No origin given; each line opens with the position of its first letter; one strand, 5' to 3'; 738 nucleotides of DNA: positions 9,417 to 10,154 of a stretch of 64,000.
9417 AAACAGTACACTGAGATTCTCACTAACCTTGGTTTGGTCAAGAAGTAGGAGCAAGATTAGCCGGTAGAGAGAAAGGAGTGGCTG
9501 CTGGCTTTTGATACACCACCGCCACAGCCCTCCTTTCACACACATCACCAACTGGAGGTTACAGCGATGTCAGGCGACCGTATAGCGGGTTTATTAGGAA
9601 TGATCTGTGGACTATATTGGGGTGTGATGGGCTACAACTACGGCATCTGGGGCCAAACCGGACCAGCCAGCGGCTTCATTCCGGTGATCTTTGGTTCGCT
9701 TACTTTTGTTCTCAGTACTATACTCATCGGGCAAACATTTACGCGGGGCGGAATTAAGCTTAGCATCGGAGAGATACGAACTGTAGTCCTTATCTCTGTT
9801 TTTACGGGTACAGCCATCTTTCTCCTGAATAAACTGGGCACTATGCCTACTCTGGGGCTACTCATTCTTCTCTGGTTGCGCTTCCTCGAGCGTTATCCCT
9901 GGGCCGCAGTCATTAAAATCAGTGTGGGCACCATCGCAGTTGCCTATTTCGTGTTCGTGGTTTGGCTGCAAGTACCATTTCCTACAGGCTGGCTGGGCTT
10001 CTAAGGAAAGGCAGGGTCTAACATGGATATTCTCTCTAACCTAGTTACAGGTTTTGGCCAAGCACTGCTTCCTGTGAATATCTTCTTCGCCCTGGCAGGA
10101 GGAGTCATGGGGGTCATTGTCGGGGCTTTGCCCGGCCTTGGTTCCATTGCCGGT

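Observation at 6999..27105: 20-kb nitrogen-compound uptake/catabolism island with redundant amidohydrolases and two transport systems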

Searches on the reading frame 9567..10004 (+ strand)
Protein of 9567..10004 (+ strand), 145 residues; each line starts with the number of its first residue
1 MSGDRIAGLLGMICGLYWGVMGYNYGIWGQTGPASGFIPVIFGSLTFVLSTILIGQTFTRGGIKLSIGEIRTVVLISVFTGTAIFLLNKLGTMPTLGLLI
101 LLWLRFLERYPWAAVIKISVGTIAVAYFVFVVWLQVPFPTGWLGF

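Call 3: search_protein_families(library=pfam, proteins=[window:9567-10004:+])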
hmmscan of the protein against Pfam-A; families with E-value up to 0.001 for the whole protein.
window:9567-10004:+ (145 aa): 1 family
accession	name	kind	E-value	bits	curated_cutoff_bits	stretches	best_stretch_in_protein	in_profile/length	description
PF07331.16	TctB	-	2.9e-11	44.1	29.1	1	8-139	5-137/137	Tripartite tricarboxylate transporter TctB family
